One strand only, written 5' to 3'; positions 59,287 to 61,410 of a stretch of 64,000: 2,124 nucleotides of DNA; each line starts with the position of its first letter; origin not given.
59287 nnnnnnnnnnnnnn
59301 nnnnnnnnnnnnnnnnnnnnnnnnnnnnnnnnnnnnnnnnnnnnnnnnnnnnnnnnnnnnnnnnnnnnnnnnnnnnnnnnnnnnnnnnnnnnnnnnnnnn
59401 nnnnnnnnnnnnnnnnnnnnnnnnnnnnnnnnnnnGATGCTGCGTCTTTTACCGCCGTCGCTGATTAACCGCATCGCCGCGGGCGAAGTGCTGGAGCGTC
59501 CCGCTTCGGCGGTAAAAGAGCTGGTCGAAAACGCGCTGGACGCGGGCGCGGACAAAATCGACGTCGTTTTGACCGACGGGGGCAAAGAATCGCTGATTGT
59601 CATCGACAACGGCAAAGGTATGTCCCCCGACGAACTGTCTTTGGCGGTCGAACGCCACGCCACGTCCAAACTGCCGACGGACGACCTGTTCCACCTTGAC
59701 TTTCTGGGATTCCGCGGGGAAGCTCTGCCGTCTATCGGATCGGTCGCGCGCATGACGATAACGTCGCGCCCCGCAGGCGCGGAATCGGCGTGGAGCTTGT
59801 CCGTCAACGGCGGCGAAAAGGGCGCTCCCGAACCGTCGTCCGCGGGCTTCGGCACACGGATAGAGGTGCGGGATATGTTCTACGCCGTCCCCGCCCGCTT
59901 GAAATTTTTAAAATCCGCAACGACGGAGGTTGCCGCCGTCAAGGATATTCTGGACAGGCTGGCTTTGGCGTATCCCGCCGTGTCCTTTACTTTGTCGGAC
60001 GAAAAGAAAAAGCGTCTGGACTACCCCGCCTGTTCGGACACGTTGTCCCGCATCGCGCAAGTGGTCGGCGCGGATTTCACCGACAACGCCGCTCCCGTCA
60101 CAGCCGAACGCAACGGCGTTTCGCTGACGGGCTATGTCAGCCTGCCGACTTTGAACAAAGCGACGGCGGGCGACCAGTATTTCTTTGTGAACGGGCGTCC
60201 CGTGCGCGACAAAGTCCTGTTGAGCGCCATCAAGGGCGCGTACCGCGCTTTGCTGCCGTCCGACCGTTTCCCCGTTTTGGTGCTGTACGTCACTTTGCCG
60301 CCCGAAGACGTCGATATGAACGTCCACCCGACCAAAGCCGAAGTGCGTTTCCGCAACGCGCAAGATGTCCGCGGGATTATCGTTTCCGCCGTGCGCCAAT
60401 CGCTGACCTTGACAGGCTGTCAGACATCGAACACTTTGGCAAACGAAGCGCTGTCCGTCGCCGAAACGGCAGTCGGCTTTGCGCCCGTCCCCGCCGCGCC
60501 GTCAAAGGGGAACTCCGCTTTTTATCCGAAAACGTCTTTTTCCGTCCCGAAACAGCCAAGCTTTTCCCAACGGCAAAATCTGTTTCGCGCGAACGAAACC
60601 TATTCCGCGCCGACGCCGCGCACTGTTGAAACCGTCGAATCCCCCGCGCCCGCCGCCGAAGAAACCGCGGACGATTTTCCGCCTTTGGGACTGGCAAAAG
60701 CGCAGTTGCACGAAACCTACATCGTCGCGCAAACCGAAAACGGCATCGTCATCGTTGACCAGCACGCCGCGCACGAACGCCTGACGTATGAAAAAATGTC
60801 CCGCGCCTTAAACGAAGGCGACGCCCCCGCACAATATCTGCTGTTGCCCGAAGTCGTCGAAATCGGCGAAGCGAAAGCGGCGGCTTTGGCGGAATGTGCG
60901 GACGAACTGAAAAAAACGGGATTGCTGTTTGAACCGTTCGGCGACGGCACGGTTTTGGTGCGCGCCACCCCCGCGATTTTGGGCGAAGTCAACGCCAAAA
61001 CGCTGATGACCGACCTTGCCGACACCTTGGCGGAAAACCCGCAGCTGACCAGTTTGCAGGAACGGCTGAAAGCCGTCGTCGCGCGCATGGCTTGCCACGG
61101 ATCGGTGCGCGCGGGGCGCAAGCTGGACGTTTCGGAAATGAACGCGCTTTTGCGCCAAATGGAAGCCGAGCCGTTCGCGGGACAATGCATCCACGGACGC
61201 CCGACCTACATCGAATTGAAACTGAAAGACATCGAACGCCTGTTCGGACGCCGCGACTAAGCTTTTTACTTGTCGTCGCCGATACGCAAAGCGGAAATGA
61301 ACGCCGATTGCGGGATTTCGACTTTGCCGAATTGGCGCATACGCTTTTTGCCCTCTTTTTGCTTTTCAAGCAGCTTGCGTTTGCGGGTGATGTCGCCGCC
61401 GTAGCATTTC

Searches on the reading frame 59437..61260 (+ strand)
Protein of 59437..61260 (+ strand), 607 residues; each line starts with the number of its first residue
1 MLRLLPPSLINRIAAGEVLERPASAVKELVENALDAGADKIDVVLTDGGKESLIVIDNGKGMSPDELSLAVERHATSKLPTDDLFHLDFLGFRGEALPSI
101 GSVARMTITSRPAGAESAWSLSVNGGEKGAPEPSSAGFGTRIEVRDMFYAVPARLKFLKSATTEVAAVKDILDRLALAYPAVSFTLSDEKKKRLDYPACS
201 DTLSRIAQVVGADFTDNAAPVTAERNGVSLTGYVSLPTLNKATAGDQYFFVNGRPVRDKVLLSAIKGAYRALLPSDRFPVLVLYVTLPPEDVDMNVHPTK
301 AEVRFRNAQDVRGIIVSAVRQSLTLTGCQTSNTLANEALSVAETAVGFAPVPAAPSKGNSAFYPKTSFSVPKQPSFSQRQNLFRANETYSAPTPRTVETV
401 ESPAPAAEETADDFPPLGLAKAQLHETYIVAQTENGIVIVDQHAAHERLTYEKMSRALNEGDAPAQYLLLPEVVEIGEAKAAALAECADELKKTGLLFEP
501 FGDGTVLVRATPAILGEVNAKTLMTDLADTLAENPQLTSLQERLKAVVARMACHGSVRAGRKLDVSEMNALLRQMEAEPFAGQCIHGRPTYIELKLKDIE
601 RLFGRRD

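Call 15: find_encoding_contigs(protein=window:59437-61260:+, flank=10000, max_places=4)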
Protein window:59437-61260:+ (607 aa): 5 contigs read that carry it; 1 place shown.
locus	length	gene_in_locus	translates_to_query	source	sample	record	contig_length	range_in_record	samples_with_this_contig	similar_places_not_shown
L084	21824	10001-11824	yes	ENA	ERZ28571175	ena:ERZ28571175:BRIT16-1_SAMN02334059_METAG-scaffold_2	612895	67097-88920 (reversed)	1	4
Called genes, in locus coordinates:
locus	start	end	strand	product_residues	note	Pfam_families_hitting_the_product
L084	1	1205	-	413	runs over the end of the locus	PF05958:tRNA_U5-meth_tr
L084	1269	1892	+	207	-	PF00072:Response_reg, PF00196:GerE, PF08281:Sigma70_r4_2 (weak)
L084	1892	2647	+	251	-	PF08242:Methyltransf_12 (weak)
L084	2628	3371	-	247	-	PF03009:GDPD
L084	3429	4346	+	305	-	PF06574:FAD_syn, PF01467:CTP_transf_like (weak), PF01687:Flavokinase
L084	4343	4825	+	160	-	PF01252:Peptidase_A8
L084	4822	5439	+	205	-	PF00857:Isochorismatase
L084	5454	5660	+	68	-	-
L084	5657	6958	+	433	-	PF00675:Peptidase_M16, PF05193:Peptidase_M16_C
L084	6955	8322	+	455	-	PF00675:Peptidase_M16, PF05193:Peptidase_M16_C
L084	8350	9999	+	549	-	PF00342:PGI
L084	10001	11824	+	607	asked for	PF02518:HATPase_c (weak), PF13589:HATPase_c_3, PF01119:DNA_mis_repair, PF08676:MutL_C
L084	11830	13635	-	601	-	PF00009:GTP_EFTU, PF00071:Ras (faint), PF03144:GTP_EFTU_D2, PF00679:EFG_C, PF06421:LepA_C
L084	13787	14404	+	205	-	PF01914:MarC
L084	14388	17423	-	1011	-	PF00873:ACR_tran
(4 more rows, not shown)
